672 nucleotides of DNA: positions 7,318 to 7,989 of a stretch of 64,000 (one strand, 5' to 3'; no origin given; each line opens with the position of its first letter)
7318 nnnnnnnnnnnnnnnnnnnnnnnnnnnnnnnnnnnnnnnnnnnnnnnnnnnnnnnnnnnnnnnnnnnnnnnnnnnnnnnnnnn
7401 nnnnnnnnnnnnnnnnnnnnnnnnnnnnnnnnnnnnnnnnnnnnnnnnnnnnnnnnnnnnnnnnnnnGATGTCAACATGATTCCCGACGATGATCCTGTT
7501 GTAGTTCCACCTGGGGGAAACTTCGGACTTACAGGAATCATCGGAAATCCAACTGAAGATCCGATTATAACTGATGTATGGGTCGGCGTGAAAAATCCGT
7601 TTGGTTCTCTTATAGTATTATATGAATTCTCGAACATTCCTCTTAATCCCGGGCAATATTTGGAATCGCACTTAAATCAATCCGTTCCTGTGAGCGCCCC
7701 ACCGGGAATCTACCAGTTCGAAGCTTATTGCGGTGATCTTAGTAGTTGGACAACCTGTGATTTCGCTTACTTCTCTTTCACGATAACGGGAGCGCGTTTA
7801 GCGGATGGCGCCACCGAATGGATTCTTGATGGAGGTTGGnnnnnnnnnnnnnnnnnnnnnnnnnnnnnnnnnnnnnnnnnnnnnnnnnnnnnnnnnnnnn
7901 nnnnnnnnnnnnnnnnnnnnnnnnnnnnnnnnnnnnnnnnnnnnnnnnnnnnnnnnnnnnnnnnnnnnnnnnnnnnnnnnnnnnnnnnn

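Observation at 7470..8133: Five T9SS cargo paralogs share a nucleotide-conserved ~110-aa pre-CTD module attached to unrelated N-terminal heads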

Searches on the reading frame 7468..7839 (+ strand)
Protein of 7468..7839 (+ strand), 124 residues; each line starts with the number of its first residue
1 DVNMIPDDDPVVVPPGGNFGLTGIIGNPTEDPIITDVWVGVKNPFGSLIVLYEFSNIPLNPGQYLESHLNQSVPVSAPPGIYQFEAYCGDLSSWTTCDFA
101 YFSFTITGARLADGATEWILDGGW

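Call 16: find_homologous_proteins(query=A1, max_evalue=0.001)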
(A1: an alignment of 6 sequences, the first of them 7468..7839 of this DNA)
Query A1 (6 sequences) (124 aa, profile of the alignment): 2 proteins with E <= 0.001 among 458 candidates.
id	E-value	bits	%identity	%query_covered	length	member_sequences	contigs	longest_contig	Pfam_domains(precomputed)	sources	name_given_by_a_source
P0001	3.5e-39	152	45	98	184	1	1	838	-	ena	-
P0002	5.9e-38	148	60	98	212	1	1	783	PF18962.8,PF13860.13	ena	-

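Call 17: search_solved_structures(query=A1, max_evalue=10)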
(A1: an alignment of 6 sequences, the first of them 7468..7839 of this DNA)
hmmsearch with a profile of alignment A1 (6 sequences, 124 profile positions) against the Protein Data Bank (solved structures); distinct sequences matched with E-value up to 10: 12.
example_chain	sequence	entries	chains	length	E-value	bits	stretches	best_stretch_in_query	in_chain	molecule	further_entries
5m2o_A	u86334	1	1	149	0.14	15.6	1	53-110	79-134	Putative cellulosomal scaffoldin protein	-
5aoz_A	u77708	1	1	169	0.2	15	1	56-110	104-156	PUTATIVE CELLULOSOMAL SCAFFOLDIN PROTEIN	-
6x5v_A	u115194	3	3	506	0.22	14.9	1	7-83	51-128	Antifreeze protein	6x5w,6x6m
6x6q_A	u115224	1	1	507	0.22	14.9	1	7-83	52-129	Antifreeze protein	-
5k8g_A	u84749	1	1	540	0.22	14.9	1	7-83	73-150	Antifreeze protein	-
2bg9_E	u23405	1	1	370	0.66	13.4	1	19-61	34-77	ACETYLCHOLINE RECEPTOR PROTEIN, GAMMA CHAIN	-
9e3e_E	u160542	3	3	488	0.83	13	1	19-61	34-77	Acetylcholine receptor subunit gamma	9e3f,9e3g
6uwz_E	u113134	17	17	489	0.83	13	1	19-61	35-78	Acetylcholine receptor subunit gamma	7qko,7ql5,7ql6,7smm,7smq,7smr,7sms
4aq5_E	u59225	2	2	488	1.1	12.7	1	20-61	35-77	ACETYLCHOLINE RECEPTOR GAMMA SUBUNIT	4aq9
4bog_3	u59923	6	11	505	1.1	12.6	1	20-61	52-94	Acetylcholine receptor gamma subunit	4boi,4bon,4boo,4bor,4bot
1axd_A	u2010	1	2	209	1.6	12.1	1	28-57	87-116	GLUTATHIONE S-TRANSFERASE I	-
1bye_A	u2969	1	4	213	1.7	12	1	28-57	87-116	PROTEIN (GLUTATHIONE S-TRANSFERASE)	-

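Call 27: predict_structure(alignment_id=A2)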
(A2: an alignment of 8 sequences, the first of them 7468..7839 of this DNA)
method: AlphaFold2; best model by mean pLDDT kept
length: 124 residues; sequences in the alignment: 8
mean_pLDDT: 93.3   pTM: 0.82
mean pLDDT of the five models: 93.3, 92.6, 92.4, 91.8, 91.1
residues with pLDDT >= 90: 109; 70-90: 15; 50-70: 0; < 50: 0
segments of 3 or more residues with pLDDT < 50: none
pLDDT, mean of each block of 10 residues (from residue 1): 94 96 95 94 94 93 94 95 96 92 94 89 80
secondary structure, 60 per line:
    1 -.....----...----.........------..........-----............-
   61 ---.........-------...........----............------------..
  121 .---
elements in order: E2-6 E11-13 E18-26 E33-42 E48-59 E64-72 E80-90 E95-106 E119-121

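Call 28: search_protein_representatives(alignment_id=A2)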
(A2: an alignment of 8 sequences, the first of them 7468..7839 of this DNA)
Query: 8 sequences, 124 profile positions. Proteins with E-value up to 0.001 (for the whole library): 2871; up to 1e-10: 1289; up to 1e-30: 146. The best 150 are listed.
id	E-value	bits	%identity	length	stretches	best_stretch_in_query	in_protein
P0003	1.3e-78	277.4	-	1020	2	1-122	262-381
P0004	2.9e-72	256.9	-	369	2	2-123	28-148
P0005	2.7e-63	227.9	-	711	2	1-124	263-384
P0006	1.1e-60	219.5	-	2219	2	2-108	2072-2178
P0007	4.6e-60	217.5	-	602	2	1-123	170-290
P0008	1.8e-59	215.5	-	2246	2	2-124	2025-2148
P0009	1.9e-50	186.4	-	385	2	2-123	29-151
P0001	3.5e-50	185.5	-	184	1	1-124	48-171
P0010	6.4e-48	178.2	-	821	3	12-124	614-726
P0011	2.6e-47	176.3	-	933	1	1-124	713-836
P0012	4.2e-47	175.6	-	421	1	2-124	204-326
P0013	4.1e-45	169.2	-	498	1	1-123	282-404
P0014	4.6e-45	169.0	-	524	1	1-123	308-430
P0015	8.0e-45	168.2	-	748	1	1-124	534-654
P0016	4.6e-44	165.8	-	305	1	2-124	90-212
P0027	8.6e-41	155.2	-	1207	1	2-123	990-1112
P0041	2.4e-39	150.6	-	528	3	2-115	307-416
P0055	4.2e-38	146.5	-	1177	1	2-124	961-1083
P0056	4.5e-38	146.4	-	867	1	2-109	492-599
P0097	5.2e-35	136.6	-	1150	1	2-124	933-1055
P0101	9.4e-35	135.7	-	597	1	1-124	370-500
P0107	2.8e-34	134.2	-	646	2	2-124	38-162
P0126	1.3e-32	128.8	-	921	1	1-109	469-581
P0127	1.5e-32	128.6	-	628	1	1-109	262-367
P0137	1.9e-31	125.0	-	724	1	2-108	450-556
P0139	2.2e-31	124.9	-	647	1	2-116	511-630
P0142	2.5e-31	124.7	-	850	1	1-109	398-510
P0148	1.2e-30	122.4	-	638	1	2-124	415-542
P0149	1.3e-30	122.4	-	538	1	5-124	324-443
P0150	1.7e-30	122.0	-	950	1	2-124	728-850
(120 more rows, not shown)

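Call 35: fold_search(model_id=the predicted structure, library=pdb)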
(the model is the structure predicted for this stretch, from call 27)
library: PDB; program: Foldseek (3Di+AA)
matches with E <= 10: 1967; with E <= 0.001: 35
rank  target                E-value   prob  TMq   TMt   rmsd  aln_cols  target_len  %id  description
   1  7zeq_X                1.1e-04  1.00  0.63  0.13   4.5       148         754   11  Apo crystal structure of beta-xylosidase from Thermotoga maritima (released 2023-04-19)
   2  7zdy_Y                1.4e-04  1.00  0.63  0.13   4.5       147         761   11  Crystal structure of beta-xylosidase from Thermotoga maritima in complex with methyl-beta-D-xylopyranoside (released 2023-04-19)
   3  8c7f_A                1.5e-04  1.00  0.65  0.13   4.3       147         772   12  Crystal structure of beta-xylosidase mutant (D281N, E517Q) from Thermotoga maritima in complex with xylopentaose (released 2024-01-24)
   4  7zb3_A                1.5e-04  1.00  0.63  0.13   4.5       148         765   11  Crystal structure of beta-xylosidase from Thermotoga maritima in complex with xylohexaose hydrolysed to xylobiose (released 2023-04-05)
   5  7zeq_Y                1.9e-04  1.00  0.63  0.13   4.5       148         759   11  Apo crystal structure of beta-xylosidase from Thermotoga maritima (released 2023-04-19)
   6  7zdy_W                1.9e-04  1.00  0.63  0.13   4.5       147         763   11  Crystal structure of beta-xylosidase from Thermotoga maritima in complex with methyl-beta-D-xylopyranoside (released 2023-04-19)
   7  7zb3_B                2.2e-04  1.00  0.63  0.13   4.5       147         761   11  Crystal structure of beta-xylosidase from Thermotoga maritima in complex with xylohexaose hydrolysed to xylobiose (released 2023-04-05)
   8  8xrt_D                2.6e-04  1.00  0.59  0.13   4.1       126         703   17  The crystal structure of a GH3 enzyme CcBgl3B (released 2024-04-10)
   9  7zgz_Y                2.6e-04  1.00  0.63  0.13   4.5       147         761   11  Crystal structure of beta-xylosidase from Thermotoga maritima in complex with methyl-beta-D-xylopyranoside hydrolysed  (released 2023-04-19)
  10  8xrv_F                2.7e-04  1.00  0.58  0.12   4.0       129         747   16  The crystal structure of a GH3 enzyme CcBgl3B with glucose (released 2024-04-10)
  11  7zgz_X                3.0e-04  1.00  0.64  0.13   4.3       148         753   10  Crystal structure of beta-xylosidase from Thermotoga maritima in complex with methyl-beta-D-xylopyranoside hydrolysed  (released 2023-04-19)
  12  8xrt_A                3.2e-04  1.00  0.59  0.12   3.7       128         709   15  The crystal structure of a GH3 enzyme CcBgl3B (released 2024-04-10)
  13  8c7f_B                3.2e-04  1.00  0.65  0.13   4.3       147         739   12  Crystal structure of beta-xylosidase mutant (D281N, E517Q) from Thermotoga maritima in complex with xylopentaose (released 2024-01-24)
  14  5vhv_A                4.4e-04  1.00  0.63  0.24   3.3       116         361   13  Pseudomonas fluorescens alkylpurine DNA glycosylase AlkC bound to DNA containing an oxocarbenium-intermediate analog (released 2017-10-25)
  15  8xrx_E                4.7e-04  1.00  0.56  0.14   3.7       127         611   16  The crystal structure of a GH3 enzyme CcBgl3B with glucose and gentiobiose (released 2024-04-10)
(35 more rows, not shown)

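Call 37: search_protein_families(library=pfam, alignment_id=A2, max_evalue=10)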
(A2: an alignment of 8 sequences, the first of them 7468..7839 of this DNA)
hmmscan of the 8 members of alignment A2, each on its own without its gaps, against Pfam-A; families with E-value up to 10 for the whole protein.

A. member 1, window:7468-7839:+ (124 aa): 1 family
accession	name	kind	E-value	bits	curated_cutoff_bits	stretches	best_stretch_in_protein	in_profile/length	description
PF07495.19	Y_Y_Y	-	0.065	13.6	26.6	1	78-106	36-64/65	Y_Y_Y domain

B. families by the number of members that match (of 8 scanned): 2 families
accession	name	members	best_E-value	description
PF07495.19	Y_Y_Y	1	0.065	Y_Y_Y domain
PF02221.20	E1_DerP2_DerF2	1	0.12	ML domain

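Call 40: find_related_loci(query=A3, collection=genome_contigs, flank=3000)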
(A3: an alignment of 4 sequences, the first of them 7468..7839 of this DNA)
Query A3 (124 aa) in genome_contigs; peptide patterns used: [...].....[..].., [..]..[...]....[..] (x = any residue, [..] = any of these).
48 stretches matched a pattern; 28 encode a relative of the query (tblastn E <= 1e-3); 28 distinct loci.
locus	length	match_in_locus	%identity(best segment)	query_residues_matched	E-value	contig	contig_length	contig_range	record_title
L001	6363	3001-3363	65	1-124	3e-48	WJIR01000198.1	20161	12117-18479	MAG: Candidatus Zixiibacteriota bacterium isolate Bin_336 k141_2807391, whole genome shotgun sequence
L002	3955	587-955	60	1-124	6e-47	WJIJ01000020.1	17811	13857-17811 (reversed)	MAG: Candidatus Zixiibacteriota bacterium isolate Bin_366 k141_194550, whole genome shotgun sequence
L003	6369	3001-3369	60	1-124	2e-45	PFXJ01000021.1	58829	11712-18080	MAG: candidate division Zixibacteria bacterium CG_4_9_14_3_um_filter_46_8 CG_4_9_14_3_um_filter_150_scaffold_497_c, whol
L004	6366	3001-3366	61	1-124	5e-45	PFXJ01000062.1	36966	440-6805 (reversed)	MAG: candidate division Zixibacteria bacterium CG_4_9_14_3_um_filter_46_8 CG_4_9_14_3_um_filter_150_scaffold_1342_c, who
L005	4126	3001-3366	62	1-124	1e-44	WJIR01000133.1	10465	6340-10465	MAG: Candidatus Zixiibacteriota bacterium isolate Bin_336 k141_1903598, whole genome shotgun sequence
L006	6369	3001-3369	55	1-124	1e-43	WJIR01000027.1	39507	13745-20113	MAG: Candidatus Zixiibacteriota bacterium isolate Bin_336 k141_461258, whole genome shotgun sequence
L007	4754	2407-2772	60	1-124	3e-43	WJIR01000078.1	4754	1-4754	MAG: Candidatus Zixiibacteriota bacterium isolate Bin_336 k141_1153303, whole genome shotgun sequence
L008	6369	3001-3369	56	1-124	8e-43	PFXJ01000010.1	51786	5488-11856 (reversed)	MAG: candidate division Zixibacteria bacterium CG_4_9_14_3_um_filter_46_8 CG_4_9_14_3_um_filter_150_scaffold_540_c, whol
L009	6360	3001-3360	60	1-122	7e-43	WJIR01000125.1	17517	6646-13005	MAG: Candidatus Zixiibacteriota bacterium isolate Bin_336 k141_1796308, whole genome shotgun sequence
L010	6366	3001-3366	60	1-124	2e-42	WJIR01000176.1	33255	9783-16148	MAG: Candidatus Zixiibacteriota bacterium isolate Bin_336 k141_2473048, whole genome shotgun sequence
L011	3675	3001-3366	59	1-124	7e-42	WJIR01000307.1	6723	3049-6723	MAG: Candidatus Zixiibacteriota bacterium isolate Bin_336 k141_4524194, whole genome shotgun sequence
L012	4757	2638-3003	58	1-124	1e-41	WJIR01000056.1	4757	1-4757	MAG: Candidatus Zixiibacteriota bacterium isolate Bin_336 k141_843764, whole genome shotgun sequence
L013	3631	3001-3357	58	1-122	5e-41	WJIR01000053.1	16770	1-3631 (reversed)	MAG: Candidatus Zixiibacteriota bacterium isolate Bin_336 k141_792545, whole genome shotgun sequence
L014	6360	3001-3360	57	1-122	3e-40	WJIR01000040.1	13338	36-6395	MAG: Candidatus Zixiibacteriota bacterium isolate Bin_336 k141_629910, whole genome shotgun sequence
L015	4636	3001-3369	58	1-124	5e-44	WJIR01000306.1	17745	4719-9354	MAG: Candidatus Zixiibacteriota bacterium isolate Bin_336 k141_4521908, whole genome shotgun sequence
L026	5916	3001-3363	53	1-124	2e-38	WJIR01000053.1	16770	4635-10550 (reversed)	MAG: Candidatus Zixiibacteriota bacterium isolate Bin_336 k141_792545, whole genome shotgun sequence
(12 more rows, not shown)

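Call 46: search_protein_families(library=pfam, alignment_id=A4, max_evalue=0.00001)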
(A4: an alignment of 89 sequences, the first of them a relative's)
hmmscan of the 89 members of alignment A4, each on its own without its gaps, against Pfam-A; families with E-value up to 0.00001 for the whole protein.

A. member 1, P0121 (310 aa): 2 families
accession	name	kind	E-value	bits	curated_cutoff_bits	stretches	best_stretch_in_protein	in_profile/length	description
PF18962.6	Por_Secre_tail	-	6.9e-11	42.7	27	1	232-306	2-73/75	Secretion system C-terminal sorting domain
PF13860.13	FlgD_ig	-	6.7e-06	26.4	27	1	238-297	8-75/79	FlgD Ig-like domain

B. families by the number of members that match (of 89 scanned): 34 families (the first 25 are shown)
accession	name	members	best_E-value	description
PF18962.6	Por_Secre_tail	81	1.2e-14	Secretion system C-terminal sorting domain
PF13860.13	FlgD_ig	13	4.4e-10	FlgD Ig-like domain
PF13517.12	FG-GAP_3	7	2.4e-50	FG-GAP-like repeat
PF11551.14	Omp28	6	1.7e-17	Outer membrane protein Omp28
PF00082.27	Peptidase_S8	5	1.1e-44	Subtilase family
PF01839.29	FG-GAP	5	1.9e-21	FG-GAP repeat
PF13570.13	Beta-prop_ACSF4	3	1.5e-39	Beta-alanine-activating enzyme, beta-propeller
PF13360.13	PQQ_2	3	2.1e-33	Outer membrane protein assembly factor BamB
PF24517.2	CBM96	2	6e-19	Carbohydrate-binding module family 96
PF00127.26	Copper-bind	2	3.9e-16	Copper binding proteins, plastocyanin/azurin family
PF13229.12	Beta_helix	2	2.4e-12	Right handed beta helix region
PF13088.12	BNR_2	2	6.7e-12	BNR repeat-like domain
PF13473.12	Cupredoxin_1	2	3.4e-09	Cupredoxin-like domain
PF25292.1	Beta-prop_CGLA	2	4.6e-06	Lambda-carrageenase beta-propeller domain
PF00112.29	Peptidase_C1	1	8.8e-52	Papain family cysteine protease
PF03785.20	Peptidase_C25_C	1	1.2e-14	Peptidase family C25, C terminal ig-like domain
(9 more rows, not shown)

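Call 63: search_protein_families(library=pfam, proteins=[L001:3873-5687:+, L010:850-3645:+, L012:2080-3282:+, L026:1072-4779:+], max_evalue=0.01)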
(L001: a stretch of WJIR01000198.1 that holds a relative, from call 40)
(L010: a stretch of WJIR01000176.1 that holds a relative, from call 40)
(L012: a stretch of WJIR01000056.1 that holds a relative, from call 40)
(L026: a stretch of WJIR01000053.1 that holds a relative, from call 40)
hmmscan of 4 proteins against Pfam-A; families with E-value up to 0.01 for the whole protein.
L001:3873-5687:+ (605 aa): 4 families
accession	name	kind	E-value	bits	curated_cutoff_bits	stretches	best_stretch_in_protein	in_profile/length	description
PF18962.6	Por_Secre_tail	-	1e-11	45.4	27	1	528-602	2-73/75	Secretion system C-terminal sorting domain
PF17164.10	DUF5122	-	1.5e-11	44.8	27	1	99-130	2-32/36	Domain of unknown function (DUF5122) beta-propeller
PF13860.13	FlgD_ig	-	0.0012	19.2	27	1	534-580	8-57/79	FlgD Ig-like domain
PF13211.12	DUF4019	-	0.0027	18.5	26.5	0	88-114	55-81/104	Protein of unknown function (DUF4019)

L010:850-3645:+ (932 aa): 2 families
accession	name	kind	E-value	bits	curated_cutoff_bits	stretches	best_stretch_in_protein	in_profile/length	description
PF18962.6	Por_Secre_tail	-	2.1e-10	41.2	27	1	855-929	2-73/75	Secretion system C-terminal sorting domain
PF13860.13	FlgD_ig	-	1.9e-05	25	27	1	869-913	18-68/79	FlgD Ig-like domain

L012:2080-3282:+ (401 aa): 2 families
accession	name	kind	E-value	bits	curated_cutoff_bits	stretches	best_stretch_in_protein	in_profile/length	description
PF18962.6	Por_Secre_tail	-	1.2e-10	42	27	1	324-396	2-71/75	Secretion system C-terminal sorting domain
PF13860.13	FlgD_ig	-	2.2e-06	28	27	1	339-382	19-68/79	FlgD Ig-like domain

L026:1072-4779:+ (1236 aa): 3 families
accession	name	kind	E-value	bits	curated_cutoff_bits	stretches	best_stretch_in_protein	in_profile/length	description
PF18962.6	Por_Secre_tail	-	4.1e-11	43.5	27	1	1159-1233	2-73/75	Secretion system C-terminal sorting domain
PF13860.13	FlgD_ig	-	4.5e-09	36.6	27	1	1166-1223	11-74/79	FlgD Ig-like domain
PF03413.25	PepSY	-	1.8e-05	25.4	24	0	813-840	27-51/60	Peptidase propeptide and YPEB domain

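Call 71: list_cluster_members(proteins=[P0003, P0004, P0006, P0010, P0013, P0027, P0055, P0097, P0150, P0137])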
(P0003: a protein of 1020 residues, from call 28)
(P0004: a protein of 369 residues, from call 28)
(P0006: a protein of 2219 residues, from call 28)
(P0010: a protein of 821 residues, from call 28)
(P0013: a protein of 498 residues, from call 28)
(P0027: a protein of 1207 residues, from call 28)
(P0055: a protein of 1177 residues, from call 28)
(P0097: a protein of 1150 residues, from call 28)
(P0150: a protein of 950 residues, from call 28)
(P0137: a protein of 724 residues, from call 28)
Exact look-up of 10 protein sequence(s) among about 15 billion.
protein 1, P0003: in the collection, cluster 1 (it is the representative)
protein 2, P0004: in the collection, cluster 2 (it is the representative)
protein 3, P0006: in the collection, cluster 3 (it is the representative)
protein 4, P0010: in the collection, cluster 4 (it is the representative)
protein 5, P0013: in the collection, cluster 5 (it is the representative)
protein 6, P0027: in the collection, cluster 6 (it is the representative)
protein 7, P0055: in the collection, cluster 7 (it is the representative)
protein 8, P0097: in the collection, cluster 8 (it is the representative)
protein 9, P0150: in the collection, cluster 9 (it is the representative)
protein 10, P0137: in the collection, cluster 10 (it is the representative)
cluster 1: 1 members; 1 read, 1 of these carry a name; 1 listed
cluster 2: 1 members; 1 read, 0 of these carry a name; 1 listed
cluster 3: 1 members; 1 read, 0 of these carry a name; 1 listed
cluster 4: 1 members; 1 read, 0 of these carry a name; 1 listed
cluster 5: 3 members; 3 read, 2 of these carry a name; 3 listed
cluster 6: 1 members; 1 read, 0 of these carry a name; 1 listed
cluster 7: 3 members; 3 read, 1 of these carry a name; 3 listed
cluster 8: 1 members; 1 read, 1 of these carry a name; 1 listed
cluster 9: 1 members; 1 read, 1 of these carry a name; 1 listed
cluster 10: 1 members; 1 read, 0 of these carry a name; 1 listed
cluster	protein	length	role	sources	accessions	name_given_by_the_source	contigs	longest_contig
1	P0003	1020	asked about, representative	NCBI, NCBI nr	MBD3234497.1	MAG: T9SS type A sorting domain-containing protein [candidate division Zixibacteria ... | T9SS type A sorting domain-containing protein [candidate division Zixibacteria bacterium]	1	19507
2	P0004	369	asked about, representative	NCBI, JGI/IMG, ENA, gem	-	-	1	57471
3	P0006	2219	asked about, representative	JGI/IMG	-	-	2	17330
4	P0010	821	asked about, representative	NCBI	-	-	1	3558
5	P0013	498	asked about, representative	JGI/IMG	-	hypothetical protein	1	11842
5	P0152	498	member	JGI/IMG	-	hypothetical protein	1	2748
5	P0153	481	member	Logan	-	-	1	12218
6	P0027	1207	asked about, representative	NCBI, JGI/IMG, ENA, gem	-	-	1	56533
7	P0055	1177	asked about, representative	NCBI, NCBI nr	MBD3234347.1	MAG: T9SS type A sorting domain-containing protein [candidate division Zixibacteria ... | T9SS type A sorting domain-containing protein [candidate division Zixibacteria bacterium]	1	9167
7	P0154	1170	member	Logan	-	-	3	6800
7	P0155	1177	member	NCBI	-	-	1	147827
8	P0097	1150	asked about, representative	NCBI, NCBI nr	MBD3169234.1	MAG: T9SS type A sorting domain-containing protein [candidate division Zixibacteria ... | T9SS type A sorting domain-containing protein [candidate division Zixibacteria bacterium]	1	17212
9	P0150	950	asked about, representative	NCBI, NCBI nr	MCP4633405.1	MAG: T9SS type A sorting domain-containing protein [candidate division Zixibacteria ... | T9SS type A sorting domain-containing protein [candidate division Zixibacteria bacterium]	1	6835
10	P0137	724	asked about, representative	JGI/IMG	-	-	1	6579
